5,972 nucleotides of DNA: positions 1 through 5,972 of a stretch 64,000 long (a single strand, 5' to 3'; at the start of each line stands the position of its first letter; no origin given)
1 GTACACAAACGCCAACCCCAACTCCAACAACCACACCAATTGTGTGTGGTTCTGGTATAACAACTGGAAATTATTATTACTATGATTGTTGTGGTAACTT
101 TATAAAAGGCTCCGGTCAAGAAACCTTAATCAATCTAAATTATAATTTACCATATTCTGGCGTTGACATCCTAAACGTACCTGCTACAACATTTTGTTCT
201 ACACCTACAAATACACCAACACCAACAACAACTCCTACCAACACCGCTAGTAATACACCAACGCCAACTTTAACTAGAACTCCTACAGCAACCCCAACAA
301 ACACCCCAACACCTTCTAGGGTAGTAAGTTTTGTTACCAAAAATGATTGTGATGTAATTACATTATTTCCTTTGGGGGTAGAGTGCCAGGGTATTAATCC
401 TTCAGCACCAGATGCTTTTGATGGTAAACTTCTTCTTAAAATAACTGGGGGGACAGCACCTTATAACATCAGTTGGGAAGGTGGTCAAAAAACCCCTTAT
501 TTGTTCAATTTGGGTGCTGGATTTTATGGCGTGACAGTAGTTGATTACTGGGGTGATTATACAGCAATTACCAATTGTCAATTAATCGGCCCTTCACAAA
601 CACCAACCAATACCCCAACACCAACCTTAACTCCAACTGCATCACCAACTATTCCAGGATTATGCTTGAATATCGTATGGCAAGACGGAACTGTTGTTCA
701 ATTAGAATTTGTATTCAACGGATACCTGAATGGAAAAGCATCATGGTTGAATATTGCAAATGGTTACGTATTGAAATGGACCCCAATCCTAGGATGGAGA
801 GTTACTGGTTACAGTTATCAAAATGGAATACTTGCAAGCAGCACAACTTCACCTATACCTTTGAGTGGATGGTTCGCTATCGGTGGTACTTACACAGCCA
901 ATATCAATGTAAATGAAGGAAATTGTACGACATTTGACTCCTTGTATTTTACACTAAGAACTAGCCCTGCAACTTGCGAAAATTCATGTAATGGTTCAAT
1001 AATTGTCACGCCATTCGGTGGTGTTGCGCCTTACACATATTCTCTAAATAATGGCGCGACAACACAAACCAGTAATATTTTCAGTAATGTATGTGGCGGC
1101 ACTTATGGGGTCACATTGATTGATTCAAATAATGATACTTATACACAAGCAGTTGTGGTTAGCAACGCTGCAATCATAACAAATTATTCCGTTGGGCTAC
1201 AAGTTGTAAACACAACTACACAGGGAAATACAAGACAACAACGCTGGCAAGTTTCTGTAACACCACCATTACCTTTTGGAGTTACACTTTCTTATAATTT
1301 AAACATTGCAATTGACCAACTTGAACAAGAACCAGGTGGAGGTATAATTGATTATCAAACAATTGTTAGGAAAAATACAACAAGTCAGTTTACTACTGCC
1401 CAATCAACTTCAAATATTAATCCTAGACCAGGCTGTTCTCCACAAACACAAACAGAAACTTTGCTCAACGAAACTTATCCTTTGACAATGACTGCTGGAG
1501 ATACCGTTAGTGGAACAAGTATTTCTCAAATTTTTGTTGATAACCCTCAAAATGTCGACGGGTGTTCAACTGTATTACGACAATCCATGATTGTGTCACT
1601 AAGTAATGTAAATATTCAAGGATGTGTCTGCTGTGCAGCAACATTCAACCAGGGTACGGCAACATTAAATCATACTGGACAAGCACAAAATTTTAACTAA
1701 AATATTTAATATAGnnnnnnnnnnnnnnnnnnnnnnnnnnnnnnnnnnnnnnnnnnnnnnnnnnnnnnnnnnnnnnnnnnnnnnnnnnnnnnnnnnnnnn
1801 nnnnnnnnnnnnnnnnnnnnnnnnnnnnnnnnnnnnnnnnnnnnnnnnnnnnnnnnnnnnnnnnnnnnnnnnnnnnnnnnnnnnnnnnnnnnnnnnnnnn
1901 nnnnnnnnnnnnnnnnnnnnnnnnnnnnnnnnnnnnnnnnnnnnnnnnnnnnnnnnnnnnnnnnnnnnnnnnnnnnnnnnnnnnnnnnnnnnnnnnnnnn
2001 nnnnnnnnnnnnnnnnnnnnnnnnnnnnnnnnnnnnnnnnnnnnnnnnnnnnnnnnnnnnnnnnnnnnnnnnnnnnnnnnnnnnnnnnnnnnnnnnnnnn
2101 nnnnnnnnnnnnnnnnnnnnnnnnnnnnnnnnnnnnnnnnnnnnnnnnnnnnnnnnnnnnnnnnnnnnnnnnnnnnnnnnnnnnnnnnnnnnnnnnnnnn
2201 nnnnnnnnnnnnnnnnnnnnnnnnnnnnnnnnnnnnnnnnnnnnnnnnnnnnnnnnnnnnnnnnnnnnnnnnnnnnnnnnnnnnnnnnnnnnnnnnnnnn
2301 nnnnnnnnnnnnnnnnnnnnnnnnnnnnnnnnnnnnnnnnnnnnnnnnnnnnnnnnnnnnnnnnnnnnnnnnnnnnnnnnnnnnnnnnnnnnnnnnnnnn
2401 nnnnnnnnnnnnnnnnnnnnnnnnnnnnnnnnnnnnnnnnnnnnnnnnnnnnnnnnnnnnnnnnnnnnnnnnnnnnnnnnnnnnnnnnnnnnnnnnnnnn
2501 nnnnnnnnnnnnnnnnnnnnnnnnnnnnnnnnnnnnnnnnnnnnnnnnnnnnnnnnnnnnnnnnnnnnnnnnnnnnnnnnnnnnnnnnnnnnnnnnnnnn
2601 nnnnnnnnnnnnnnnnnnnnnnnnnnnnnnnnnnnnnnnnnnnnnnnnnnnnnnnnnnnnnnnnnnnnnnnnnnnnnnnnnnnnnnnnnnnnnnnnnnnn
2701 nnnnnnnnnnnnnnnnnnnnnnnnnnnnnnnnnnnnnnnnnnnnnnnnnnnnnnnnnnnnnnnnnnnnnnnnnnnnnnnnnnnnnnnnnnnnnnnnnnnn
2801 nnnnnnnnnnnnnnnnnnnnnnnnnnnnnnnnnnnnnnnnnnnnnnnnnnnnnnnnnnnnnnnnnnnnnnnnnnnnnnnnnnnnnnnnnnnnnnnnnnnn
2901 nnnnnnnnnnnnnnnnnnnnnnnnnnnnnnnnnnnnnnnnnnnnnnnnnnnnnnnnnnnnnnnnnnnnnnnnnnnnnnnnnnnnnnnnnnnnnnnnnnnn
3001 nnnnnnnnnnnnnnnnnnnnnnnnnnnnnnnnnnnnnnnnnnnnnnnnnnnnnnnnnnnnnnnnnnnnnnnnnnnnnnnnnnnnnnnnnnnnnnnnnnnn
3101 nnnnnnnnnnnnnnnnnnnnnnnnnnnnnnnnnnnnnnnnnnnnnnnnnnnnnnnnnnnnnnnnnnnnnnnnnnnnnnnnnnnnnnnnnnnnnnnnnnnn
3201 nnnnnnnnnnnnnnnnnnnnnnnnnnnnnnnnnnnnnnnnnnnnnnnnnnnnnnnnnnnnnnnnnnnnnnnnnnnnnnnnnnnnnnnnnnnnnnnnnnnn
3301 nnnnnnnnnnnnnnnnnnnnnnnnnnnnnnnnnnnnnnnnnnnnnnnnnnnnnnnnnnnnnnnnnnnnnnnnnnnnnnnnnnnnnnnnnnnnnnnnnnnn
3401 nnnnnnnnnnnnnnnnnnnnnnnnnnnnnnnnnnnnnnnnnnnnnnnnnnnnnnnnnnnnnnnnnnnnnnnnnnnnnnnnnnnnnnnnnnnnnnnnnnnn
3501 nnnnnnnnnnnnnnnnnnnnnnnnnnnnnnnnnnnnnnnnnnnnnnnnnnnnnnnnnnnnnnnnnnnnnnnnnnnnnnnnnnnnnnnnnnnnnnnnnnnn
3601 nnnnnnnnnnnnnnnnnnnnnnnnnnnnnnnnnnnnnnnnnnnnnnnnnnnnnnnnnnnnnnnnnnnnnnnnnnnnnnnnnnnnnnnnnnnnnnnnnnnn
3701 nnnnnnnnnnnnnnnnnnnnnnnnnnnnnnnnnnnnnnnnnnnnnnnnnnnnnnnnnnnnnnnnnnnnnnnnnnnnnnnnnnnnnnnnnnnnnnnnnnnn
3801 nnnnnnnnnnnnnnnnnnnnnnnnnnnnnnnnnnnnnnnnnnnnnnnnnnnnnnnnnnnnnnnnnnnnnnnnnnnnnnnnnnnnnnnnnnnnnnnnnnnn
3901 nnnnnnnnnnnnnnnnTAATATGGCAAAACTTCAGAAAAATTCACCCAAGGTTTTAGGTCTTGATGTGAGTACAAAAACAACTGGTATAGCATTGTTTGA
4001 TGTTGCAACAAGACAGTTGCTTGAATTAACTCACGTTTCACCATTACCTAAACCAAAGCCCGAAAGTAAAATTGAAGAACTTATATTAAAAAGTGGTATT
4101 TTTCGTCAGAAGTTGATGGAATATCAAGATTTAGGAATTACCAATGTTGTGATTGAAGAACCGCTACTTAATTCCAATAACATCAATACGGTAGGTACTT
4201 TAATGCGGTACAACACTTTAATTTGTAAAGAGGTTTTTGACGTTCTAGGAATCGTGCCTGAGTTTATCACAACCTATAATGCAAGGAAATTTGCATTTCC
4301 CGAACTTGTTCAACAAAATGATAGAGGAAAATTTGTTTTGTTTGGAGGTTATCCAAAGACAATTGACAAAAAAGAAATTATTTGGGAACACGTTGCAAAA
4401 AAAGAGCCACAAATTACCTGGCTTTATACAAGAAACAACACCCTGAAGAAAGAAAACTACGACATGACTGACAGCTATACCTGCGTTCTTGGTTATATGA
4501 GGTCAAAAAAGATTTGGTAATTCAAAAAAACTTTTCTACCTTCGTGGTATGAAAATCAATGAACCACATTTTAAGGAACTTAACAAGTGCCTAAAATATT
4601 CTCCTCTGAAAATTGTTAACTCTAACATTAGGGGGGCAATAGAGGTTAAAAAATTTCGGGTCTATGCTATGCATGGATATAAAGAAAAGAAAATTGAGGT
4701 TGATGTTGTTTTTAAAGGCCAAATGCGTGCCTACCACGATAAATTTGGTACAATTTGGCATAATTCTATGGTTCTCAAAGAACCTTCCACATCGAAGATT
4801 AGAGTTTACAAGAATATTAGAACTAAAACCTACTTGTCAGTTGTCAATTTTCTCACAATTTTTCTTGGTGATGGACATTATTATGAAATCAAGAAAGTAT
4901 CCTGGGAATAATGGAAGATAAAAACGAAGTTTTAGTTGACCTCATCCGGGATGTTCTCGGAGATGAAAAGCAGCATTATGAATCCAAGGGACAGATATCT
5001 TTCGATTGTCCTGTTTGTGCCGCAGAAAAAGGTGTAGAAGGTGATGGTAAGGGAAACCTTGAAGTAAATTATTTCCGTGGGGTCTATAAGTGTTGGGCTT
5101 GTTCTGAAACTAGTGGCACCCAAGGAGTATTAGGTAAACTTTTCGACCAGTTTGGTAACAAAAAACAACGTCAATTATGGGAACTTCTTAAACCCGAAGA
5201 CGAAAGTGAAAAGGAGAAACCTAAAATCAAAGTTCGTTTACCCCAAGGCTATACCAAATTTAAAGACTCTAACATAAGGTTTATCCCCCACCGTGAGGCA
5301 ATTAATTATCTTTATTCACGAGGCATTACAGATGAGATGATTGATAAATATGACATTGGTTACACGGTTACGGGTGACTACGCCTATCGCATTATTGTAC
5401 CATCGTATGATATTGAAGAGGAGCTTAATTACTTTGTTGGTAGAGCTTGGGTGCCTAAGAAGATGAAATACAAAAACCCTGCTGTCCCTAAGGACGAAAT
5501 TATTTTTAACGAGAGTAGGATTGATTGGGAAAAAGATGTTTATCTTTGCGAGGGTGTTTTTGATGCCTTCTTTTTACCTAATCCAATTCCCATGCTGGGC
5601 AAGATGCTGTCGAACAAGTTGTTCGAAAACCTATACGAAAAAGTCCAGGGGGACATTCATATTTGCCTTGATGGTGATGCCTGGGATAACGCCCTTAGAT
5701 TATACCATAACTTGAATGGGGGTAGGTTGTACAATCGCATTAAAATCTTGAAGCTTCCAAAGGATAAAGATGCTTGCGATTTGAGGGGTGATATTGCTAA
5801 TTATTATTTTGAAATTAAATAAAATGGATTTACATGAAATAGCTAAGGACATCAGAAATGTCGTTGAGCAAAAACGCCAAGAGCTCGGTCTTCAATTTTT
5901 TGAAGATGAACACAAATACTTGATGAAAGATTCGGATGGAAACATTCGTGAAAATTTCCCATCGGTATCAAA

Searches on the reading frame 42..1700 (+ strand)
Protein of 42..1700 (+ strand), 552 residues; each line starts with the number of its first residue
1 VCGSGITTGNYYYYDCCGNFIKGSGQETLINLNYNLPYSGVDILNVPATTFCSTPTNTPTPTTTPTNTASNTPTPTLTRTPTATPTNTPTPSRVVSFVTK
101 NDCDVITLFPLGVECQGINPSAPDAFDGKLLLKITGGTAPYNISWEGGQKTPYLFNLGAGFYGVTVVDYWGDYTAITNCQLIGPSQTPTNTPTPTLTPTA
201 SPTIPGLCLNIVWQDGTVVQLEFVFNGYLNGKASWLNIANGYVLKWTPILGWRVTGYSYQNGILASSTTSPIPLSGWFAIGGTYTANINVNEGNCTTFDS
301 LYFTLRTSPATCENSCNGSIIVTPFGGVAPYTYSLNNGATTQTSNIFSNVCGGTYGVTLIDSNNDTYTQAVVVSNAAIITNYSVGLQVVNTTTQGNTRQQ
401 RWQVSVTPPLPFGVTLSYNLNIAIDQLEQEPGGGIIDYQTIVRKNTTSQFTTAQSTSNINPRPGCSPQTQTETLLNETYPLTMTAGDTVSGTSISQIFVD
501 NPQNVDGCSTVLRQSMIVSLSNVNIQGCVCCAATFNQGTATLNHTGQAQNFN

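Call 28: search_protein_families(library=pfam, proteins=[window:42-1700:+], max_evalue=0.001)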
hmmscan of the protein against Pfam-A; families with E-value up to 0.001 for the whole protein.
window:42-1700:+ (552 aa): 1 family
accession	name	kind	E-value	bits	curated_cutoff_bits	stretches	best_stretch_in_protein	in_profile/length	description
PF13573.12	SprB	-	1e-16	60.7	28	2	307-340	4-37/37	SprB repeat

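Call 29: search_protein_families(library=phrogs, proteins=[window:42-1700:+], max_evalue=0.00001)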
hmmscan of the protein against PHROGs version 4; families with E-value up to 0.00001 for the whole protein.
window:42-1700:+ (552 aa): 0 families

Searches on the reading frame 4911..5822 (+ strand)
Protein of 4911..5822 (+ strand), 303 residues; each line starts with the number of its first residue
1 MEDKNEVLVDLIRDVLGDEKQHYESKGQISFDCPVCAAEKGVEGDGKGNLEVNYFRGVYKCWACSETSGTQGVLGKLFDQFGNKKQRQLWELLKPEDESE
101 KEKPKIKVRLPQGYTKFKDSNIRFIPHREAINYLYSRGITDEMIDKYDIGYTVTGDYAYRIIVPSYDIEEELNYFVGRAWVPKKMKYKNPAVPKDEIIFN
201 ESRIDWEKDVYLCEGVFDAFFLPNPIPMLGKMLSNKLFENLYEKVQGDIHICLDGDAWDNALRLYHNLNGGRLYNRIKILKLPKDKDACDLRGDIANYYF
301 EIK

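Call 28: search_protein_families(library=pfam, proteins=[window:4911-5822:+], max_evalue=0.001)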
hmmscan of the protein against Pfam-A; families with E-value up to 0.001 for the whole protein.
window:4911-5822:+ (303 aa): 1 family
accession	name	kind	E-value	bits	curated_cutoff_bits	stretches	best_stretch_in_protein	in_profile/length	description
PF08275.17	DNAG_N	-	2.6e-07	31.2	26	1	124-154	8-38/128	DNA primase catalytic core, N-terminal domain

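Call 29: search_protein_families(library=phrogs, proteins=[window:4911-5822:+], max_evalue=0.00001)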
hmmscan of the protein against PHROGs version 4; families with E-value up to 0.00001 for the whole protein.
window:4911-5822:+ (303 aa): 3 families
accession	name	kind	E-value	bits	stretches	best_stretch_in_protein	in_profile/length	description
phrog_47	-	DNA, RNA and nucleotide metabolism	1.2e-37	130.9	1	9-291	31-321/947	DNA primase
phrog_239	-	DNA, RNA and nucleotide metabolism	5.2e-10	39.9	1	18-219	30-205/801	DNA primase/helicase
phrog_6444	-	DNA, RNA and nucleotide metabolism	6.3e-10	39.5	0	127-156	136-165/577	DNA primase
